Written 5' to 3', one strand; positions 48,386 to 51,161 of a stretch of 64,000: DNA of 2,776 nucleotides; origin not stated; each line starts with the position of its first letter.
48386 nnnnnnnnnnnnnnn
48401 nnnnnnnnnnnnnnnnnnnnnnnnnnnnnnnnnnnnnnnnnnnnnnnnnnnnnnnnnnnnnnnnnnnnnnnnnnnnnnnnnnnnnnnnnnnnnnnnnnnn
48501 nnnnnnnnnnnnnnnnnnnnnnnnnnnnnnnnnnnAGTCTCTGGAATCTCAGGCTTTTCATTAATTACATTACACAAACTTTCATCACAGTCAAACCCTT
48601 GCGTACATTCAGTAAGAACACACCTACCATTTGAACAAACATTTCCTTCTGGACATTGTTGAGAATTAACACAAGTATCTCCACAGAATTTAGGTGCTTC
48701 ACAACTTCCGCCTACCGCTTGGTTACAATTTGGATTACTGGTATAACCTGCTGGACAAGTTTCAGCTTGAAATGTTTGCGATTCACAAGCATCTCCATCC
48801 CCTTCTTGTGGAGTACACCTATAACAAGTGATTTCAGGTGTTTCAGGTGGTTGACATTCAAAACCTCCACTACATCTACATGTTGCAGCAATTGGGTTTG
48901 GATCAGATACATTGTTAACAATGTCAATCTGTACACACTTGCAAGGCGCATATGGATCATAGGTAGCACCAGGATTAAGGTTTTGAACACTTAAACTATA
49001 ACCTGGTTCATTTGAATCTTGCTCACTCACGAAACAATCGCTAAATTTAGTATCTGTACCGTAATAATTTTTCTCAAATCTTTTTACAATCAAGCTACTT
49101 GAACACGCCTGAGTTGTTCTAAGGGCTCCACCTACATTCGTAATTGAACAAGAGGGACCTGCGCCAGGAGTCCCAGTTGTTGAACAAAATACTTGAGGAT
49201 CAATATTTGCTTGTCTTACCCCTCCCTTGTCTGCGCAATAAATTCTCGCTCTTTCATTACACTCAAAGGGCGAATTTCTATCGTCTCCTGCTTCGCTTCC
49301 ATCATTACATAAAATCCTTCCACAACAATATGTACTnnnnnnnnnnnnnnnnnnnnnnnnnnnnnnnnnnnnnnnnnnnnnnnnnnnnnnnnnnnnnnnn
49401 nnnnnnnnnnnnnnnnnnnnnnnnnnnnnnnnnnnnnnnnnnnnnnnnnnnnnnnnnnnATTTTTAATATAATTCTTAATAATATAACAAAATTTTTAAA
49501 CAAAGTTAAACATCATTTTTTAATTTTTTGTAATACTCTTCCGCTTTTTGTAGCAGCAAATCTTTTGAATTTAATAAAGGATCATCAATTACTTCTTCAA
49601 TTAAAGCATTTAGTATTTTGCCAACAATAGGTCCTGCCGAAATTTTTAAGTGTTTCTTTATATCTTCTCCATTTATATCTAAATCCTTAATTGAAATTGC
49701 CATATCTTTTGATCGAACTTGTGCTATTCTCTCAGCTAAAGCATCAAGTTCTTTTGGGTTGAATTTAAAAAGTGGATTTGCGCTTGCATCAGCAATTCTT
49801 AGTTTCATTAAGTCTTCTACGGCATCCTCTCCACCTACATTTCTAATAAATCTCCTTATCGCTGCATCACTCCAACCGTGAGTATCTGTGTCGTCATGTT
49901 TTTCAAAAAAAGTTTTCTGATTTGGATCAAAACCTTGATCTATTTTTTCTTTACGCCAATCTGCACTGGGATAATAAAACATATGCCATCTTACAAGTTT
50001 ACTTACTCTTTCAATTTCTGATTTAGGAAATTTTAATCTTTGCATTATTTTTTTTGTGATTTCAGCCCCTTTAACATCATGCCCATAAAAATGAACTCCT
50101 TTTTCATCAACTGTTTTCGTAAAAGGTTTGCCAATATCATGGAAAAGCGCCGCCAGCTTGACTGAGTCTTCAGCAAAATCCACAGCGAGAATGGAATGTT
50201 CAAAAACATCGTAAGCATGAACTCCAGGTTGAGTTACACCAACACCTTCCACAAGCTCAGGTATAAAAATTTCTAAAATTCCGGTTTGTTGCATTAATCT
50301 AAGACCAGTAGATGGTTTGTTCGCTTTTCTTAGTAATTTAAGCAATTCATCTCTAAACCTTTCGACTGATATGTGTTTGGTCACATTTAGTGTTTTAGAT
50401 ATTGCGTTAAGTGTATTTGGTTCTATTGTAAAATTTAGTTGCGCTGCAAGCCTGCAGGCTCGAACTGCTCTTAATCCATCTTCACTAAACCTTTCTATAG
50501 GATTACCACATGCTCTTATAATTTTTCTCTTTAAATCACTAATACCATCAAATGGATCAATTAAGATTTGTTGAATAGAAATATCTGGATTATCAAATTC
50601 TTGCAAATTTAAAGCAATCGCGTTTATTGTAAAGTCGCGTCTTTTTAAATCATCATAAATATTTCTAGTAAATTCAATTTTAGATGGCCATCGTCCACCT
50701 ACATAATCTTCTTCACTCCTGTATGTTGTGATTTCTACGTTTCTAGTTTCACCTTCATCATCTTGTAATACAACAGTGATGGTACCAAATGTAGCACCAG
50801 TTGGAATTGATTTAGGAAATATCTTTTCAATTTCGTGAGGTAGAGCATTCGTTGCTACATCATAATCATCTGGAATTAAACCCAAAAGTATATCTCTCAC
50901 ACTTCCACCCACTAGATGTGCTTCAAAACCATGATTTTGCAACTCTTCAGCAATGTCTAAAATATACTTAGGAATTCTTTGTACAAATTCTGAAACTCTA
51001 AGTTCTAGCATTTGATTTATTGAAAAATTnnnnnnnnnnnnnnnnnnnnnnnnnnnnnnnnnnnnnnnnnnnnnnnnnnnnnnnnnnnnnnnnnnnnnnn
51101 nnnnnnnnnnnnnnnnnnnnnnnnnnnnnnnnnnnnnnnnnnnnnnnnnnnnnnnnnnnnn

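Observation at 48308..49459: Cysteine-rich, eukaryote-like disulfide-knot surface protein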

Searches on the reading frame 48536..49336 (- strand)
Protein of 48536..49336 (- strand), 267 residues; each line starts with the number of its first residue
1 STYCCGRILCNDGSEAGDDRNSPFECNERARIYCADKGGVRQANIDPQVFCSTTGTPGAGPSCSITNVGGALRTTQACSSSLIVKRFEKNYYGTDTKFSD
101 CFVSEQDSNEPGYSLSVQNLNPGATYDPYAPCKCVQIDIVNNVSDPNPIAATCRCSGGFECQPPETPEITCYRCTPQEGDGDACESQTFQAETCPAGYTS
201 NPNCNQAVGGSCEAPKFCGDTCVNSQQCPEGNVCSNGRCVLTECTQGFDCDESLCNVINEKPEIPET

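Call 70: predict_structure(alignment_id=A6)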
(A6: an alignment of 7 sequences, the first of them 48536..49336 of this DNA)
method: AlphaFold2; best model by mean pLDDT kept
length: 267 residues; sequences in the alignment: 7
mean_pLDDT: 59.8   pTM: 0.37
mean pLDDT of the five models: 59.8, 49.5, 49.0, 45.8, 44.8
residues with pLDDT >= 90: 0; 70-90: 95; 50-70: 93; < 50: 79
segments of 3 or more residues with pLDDT < 50: 1-7, 9-11, 13-15, 17-27, 31-61, 94-98, 177-183, 207-214
pLDDT, mean of each block of 10 residues (from residue 1): 39 47 46 45 33 29 63 68 75 51 57 72 77 75 65 63 61 56 64 69 50 56 76 82 75 69 51
secondary structure, 60 per line:
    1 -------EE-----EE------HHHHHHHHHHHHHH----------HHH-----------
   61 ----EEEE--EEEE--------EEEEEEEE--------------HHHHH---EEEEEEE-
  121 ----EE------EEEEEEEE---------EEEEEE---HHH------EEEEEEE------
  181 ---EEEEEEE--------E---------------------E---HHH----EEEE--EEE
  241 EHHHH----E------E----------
elements in order: H23-36 E65-68 E71-74 E83-90 H105-109 E113-119 E133-140 E150-155 E168-174 E184-190 E232-235 E238-241 H242-245
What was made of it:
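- Tried and rejected: The AF2 model of the whole ectodomain with a 7-sequence alignment had low confidence (pLDDT 59.8, call 70).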

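Call 74: fold_search(model_id=the predicted structure, library=pdb)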
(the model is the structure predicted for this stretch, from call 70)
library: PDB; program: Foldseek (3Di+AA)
matches with E <= 10: 677; with E <= 0.001: 0
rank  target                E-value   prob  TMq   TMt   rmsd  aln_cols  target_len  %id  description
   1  6vwh_B                2.9e-02  0.60  0.15  0.11   9.0        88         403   10  Leg region of the open conformation of the human type 1 insulin-like growth factor receptor ectodomain in complex with (released 2020-05-13)
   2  7s0q_A                6.9e-02  0.30  0.17  0.09  13.3       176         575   12  Head region of a complex of IGF-I with the ectodomain of a hybrid insulin receptor / type 1 insulin-like growth factor (released 2022-07-06)
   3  1egj_A                8.7e-02  0.38  0.15  0.30   8.8       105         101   11  DOMAIN 4 OF THE BETA COMMON CHAIN IN COMPLEX WITH AN ANTIBODY (released 2001-02-15)
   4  5j12_C                1.2e-01  0.38  0.16  0.20   7.9       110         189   12  Structure of human TSLP:TSLPR in complex with mouse IL-7Ralpha (released 2017-04-05)
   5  5iv5_BJ               1.5e-01  0.25  0.15  0.06  13.5       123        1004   12  Cryo-electron microscopy structure of the hexagonal pre-attachment T4 baseplate-tail tube complex (released 2016-05-18)
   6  4qqv_D                1.6e-01  0.18  0.16  0.14   9.7       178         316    9  Extracellular domains of mouse IL-3 beta receptor (released 2014-09-03)
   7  5j11_C                1.8e-01  0.30  0.15  0.19   8.0       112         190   13  Structure of human TSLP in complex with TSLPR and IL-7Ralpha (released 2017-04-05)
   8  8tld_E                2.0e-01  0.25  0.15  0.28   8.6       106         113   14  Structure of the IL-5 Signaling Complex (released 2024-04-10)
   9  6byi_A                2.2e-01  0.20  0.16  0.06  17.0       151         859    9  Crystal structure of the acid-base mutant (E477A) of the GH2 exo-beta-mannanase from Xanthomonas axonopodis pv. citri (released 2018-07-18)
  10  6msv_B                2.3e-01  0.69  0.18  0.44   6.1        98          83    7  Structure of the 6th type III domain from human fibronectin (released 2019-10-23)
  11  6hg4_B                2.6e-01  0.20  0.18  0.13  10.9       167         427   12  Crystal Structure of the human IL-17RC ECD in complex with human IL-17F (released 2020-03-18)
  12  6msv_A                3.1e-01  0.63  0.18  0.42   6.2        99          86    7  Structure of the 6th type III domain from human fibronectin (released 2019-10-23)
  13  8qod_C                3.1e-01  0.35  0.15  0.20   7.6       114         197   13  CRYSTAL STRUCTURE OF FVIIA IN COMPLEX WITH A BENZAMIDINE-BASED INHIBITOR (released 2024-10-09)
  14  7sqc_Q0               3.1e-01  0.20  0.15  0.03  12.2       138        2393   10  Ciliary C1 central pair apparatus isolated from Chlamydomonas reinhardtii (released 2022-04-13)
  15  6msv_E                3.3e-01  0.66  0.18  0.44   6.1        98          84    7  Structure of the 6th type III domain from human fibronectin (released 2019-10-23)
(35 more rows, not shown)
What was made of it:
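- Tried and rejected: Its Foldseek hits (FN3/Ig-like, E >= 0.03) were disregarded (call 74).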

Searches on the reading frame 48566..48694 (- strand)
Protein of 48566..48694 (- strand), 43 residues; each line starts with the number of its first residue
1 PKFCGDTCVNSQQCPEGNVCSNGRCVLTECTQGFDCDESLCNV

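Call 62: search_solved_structures(query=A7, max_evalue=10, show_alignments=2)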
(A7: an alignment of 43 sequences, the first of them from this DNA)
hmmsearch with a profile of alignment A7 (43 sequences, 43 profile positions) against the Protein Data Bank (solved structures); distinct sequences matched with E-value up to 10: 18.
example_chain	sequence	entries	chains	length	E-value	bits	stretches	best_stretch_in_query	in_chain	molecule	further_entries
1oig_A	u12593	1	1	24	0.00036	23.7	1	7-28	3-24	Dumpy, isoform Y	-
6jic_A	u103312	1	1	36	0.2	15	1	2-22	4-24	WCI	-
1i8x_A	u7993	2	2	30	0.23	14.8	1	7-21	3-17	GRANULIN-1 | PROTEIN (AMINO-TERMINAL CARP GRANULIN-1)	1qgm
2jmv_A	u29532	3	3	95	0.24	14.7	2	7-26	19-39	Scytovirin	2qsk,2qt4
1fwo_A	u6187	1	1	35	0.28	14.5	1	7-22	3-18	ORYZAIN BETA CHAIN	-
4pmk_A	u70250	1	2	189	0.3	14.4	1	3-28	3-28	Kiwellin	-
4x9u_A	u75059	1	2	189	0.33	14.3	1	3-28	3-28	Kiwellin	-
1i8y_A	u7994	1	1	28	0.36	14.2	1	8-21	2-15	GRANULIN-1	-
2f2j_A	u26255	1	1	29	0.38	14.1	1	17-39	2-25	Kalata-B1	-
2f2i_A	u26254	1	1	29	0.7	13.2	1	17-39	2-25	Kalata-B1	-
1udk_A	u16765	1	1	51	3.8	10.9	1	4-33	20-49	Nawaprin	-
3zj2_A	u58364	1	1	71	3.8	10.9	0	14-27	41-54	NUCLEAR POLYADENYLATED RNA-BINDING PROTEIN NAB2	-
1emn_A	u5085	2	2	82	4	10.8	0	5-38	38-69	FIBRILLIN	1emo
5l2l_A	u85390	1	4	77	4.1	10.8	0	12-41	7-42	Nab2p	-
6nk9_A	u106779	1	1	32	4.4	10.7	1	5-25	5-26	Aca Toxin 1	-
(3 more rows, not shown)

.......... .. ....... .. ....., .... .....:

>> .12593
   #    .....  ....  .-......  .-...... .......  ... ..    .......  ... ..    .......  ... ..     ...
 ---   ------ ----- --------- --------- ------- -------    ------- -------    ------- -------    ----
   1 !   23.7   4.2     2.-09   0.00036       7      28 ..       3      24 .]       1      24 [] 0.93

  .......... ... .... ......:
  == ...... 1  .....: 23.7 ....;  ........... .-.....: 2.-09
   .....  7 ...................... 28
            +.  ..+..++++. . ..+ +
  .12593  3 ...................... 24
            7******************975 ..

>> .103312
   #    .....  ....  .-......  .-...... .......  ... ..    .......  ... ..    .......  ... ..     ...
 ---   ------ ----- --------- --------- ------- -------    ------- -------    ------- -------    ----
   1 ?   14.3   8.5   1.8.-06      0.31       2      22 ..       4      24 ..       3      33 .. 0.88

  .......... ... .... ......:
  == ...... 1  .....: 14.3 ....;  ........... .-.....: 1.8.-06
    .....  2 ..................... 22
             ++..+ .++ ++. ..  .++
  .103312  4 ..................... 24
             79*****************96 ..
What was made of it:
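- On EGF-like domain: Module C profile against fibrillin EGF gives E = 4 (call 62).
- On Granulin: Granulin-1 gives E = 0.23-0.36 against the module C profile (call 62).
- On Dumpy DPY module (PF21164): The module C profile against 1OIG gives E = 3.6e-4 over 22 residues (call 62).
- Closest known: Dumpy DPY module. Same: The core of module C, C-x5-CP-x4-C-x4-C, aligns with the DPY module (E = 3.6e-4, call 62).
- Closest known: Dumpy DPY module. Different: Module C has 8 Cys over ~40 residues, against 4 in the 24-residue 1OIG chain (as seen in the call 62 alignment).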

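Call 77: predict_structure(alignment_id=A7)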
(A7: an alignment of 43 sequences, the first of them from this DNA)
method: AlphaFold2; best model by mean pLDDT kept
length: 43 residues; sequences in the alignment: 43
mean_pLDDT: 90.3   pTM: 0.63
mean pLDDT of the five models: 90.3, 88.9, 86.7, 79.2, 74.8
residues with pLDDT >= 90: 29; 70-90: 13; 50-70: 1; < 50: 0
segments of 3 or more residues with pLDDT < 50: none
pLDDT, mean of each block of 10 residues (from residue 1): 87 93 94 89 87
secondary structure, 60 per line:
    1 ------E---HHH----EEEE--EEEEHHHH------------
elements in order: E18-21 E24-27 H28-31
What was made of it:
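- On Knottin / inhibitor cystine knot: The AF2 model of module C is confident (pLDDT 90.3, call 77).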

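Call 79: fold_search(model_id=the predicted structure, library=pdb)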
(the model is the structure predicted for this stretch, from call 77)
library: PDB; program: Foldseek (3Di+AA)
matches with E <= 10: 68; with E <= 0.001: 0
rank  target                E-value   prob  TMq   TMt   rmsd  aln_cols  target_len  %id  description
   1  2po8_MODEL_1_A        6.5e-01  0.63  0.54  0.64   4.1        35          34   28  The structure of a two-disulfide intermediate of MCoTI-II (released 2008-05-06)
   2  2mt8_MODEL_1_A        8.0e-01  0.54  0.49  0.53   4.1        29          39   24  Solution structure MTAbl13, a grafted MCoTI-II (released 2015-10-14)
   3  5o57_MODEL_1_A        9.9e-01  0.44  0.57  0.28   6.6        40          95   20  Solution Structure of the N-terminal Region of Dkk4 (released 2018-06-13)
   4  1f2s_I                1.1e+00  0.54  0.47  0.67   2.8        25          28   24  CRYSTAL STRUCTURE OF THE COMPLEX FORMED BETWEEN BOVINE BETA-TRYPSIN AND MCTI-A, A TRYPSIN INHIBITOR OF SQUASH FAMILY A (released 2000-06-05)
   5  9dxx_E                1.2e+00  0.10  0.21  0.25   5.8        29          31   31  Crystal structure of the A/Puerto Rico/8/1934 (H1N1) influenza virus hemagglutinin in complex with D-peptide (released 2025-06-25)
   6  6mm4_MODEL_1_A        1.3e+00  0.35  0.46  0.58   4.1        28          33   36  Solution NMR Structure of Engineered Cystine Knot Protein 2.5F (released 2019-10-02)
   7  1mct_I                1.6e+00  0.47  0.47  0.69   2.7        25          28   24  THE REFINED 1.6 ANGSTROMS RESOLUTION CRYSTAL STRUCTURE OF THE COMPLEX FORMED BETWEEN PORCINE BETA-TRYPSIN AND MCTI-A,  (released 1994-01-31)
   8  2m7t_MODEL_1_A        1.6e+00  0.38  0.47  0.60   4.3        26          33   31  Solution NMR Structure of Engineered Cystine Knot Protein 2.5D (released 2014-05-07)
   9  1w7z_A                1.9e+00  0.44  0.47  0.64   2.8        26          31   35  Crystal structure of the free (uncomplexed) Ecballium elaterium trypsin inhibitor (EETI-II) (released 2005-11-01)
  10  1h9h_I                1.9e+00  0.41  0.47  0.65   2.8        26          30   35  COMPLEX OF EETI-II WITH PORCINE TRYPSIN (released 2004-07-26)
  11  1h9i_I                1.9e+00  0.41  0.47  0.65   2.8        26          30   31  COMPLEX OF EETI-II MUTANT WITH PORCINE TRYPSIN (released 2004-07-26)
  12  2ll1_MODEL_1_A        2.0e+00  0.41  0.51  0.64   1.9        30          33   27  High-resolution solution structure of the orally active insecticidal spider venom peptide U1-TRTX-Sp1a (released 2012-10-24)
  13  2it8_MODEL_1_A        2.1e+00  0.33  0.46  0.65   2.9        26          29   35  Solution structure of a linear analog of the cyclic squash trypsin inhibitor MCoTI-II (released 2007-10-02)
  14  5wow_MODEL_1_A        2.1e+00  0.25  0.45  0.49   2.8        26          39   35  Solution NMR structure of cyclotide MCoTI-I (released 2018-08-08)
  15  6nk9_MODEL_1_A        2.6e+00  0.41  0.52  0.67   1.1        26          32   31  Solution structure of AcaTx1, a potassium channel inhibitor from the sea anemone Antopleura cascaia (released 2020-01-15)
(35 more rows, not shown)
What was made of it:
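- Closest known: Dumpy DPY module. Same: The confident AF2 model's nearest Foldseek neighbours are knottins and Dickkopf/colipase-type domains (call 79).
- The Foldseek neighbours of the confident module C model are mostly inhibitor cystine knots, such as squash trypsin inhibitors and toxins (call 79).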

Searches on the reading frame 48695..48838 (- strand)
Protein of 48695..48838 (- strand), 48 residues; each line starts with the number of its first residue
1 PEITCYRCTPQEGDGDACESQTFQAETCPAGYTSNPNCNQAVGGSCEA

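Call 63: search_solved_structures(query=A8, max_evalue=10, show_alignments=2)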
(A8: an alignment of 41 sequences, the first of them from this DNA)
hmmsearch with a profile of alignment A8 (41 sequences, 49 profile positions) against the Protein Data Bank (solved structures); distinct sequences matched with E-value up to 10: 5.
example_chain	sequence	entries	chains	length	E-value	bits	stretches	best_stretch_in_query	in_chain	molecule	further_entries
6mpx_A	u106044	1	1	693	9.8e-05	25.6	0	20-35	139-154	fusion protein of non-collagenous domains of collagen type IV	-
2fz6_A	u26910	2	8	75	0.45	13.9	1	24-45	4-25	Hydrophobin-1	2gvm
1li1_A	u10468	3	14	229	0.49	13.8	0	20-35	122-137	Collagen alpha 1(IV) | Collagen alpha-1(IV) chain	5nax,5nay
3nyb_B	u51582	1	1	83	1.1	12.6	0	2-21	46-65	Protein AIR2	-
1tyy_A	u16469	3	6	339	8.2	9.8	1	27-47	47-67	putative sugar kinase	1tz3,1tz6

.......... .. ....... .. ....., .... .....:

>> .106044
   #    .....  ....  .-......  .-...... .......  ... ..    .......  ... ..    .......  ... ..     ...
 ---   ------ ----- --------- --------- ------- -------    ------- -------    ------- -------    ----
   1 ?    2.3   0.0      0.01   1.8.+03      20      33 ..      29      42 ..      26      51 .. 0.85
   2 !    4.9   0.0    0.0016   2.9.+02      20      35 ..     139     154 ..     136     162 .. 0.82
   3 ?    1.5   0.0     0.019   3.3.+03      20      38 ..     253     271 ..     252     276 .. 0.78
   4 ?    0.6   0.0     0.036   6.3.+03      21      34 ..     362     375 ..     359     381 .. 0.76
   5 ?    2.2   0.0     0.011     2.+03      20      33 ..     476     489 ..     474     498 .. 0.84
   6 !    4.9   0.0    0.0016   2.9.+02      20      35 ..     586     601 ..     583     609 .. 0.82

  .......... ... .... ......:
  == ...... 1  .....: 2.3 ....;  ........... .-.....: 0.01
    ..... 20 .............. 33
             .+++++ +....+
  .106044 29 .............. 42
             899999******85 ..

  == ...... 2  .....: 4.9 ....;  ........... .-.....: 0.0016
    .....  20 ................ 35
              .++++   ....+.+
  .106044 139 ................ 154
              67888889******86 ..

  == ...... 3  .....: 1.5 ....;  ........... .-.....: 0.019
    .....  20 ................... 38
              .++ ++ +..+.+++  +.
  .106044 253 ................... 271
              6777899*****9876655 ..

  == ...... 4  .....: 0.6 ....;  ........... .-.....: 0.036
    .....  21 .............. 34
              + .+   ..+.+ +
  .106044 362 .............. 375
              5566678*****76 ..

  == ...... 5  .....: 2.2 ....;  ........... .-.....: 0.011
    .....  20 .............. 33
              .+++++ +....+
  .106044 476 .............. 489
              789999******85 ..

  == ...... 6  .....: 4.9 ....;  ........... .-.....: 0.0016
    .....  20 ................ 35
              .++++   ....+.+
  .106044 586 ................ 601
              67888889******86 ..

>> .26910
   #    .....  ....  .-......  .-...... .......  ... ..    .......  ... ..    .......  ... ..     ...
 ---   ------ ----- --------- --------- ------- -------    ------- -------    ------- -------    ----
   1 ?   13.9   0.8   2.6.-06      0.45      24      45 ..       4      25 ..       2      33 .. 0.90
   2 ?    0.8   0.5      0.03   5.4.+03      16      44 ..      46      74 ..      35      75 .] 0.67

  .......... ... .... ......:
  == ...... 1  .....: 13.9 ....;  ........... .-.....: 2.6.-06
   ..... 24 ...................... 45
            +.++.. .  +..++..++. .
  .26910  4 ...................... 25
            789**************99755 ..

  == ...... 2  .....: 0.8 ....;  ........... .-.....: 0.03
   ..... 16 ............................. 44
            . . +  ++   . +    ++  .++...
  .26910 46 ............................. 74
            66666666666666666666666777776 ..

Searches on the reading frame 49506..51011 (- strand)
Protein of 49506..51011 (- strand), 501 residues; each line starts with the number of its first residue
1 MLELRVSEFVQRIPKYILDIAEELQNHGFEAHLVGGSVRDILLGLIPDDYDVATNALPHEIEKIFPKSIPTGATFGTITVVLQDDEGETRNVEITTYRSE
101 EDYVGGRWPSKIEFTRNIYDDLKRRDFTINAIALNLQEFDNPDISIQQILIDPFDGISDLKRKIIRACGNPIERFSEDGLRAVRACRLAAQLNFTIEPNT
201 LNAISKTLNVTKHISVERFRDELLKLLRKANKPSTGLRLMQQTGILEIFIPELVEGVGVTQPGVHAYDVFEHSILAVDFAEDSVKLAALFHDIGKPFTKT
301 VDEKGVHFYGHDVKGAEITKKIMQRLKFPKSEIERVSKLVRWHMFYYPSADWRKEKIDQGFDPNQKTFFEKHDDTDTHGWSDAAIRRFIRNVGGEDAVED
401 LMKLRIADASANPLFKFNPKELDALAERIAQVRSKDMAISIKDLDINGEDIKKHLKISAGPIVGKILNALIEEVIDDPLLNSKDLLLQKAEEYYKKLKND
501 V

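Call 12: search_protein_families(library=pfam, proteins=[window:49506-51011:-], max_evalue=0.001)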
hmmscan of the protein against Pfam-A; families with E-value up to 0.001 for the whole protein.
window:49506-51011:- (501 aa): 4 families
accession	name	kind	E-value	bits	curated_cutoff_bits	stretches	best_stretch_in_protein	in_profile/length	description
PF01743.26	PolyA_pol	-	6.6e-33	114.2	23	1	32-166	2-126/126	Poly A polymerase head domain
PF12627.12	PolyA_pol_RNAbd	-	4.8e-16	58.7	22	1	193-253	1-60/64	Probable RNA and SrmB- binding site of polymerase A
PF01966.28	HD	-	1.1e-11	45.5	22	1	279-350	22-92/116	HD domain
PF13735.12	tRNA_NucTran2_2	-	2e-11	44.5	27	1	427-489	86-148/149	tRNA nucleotidyltransferase domain 2 putative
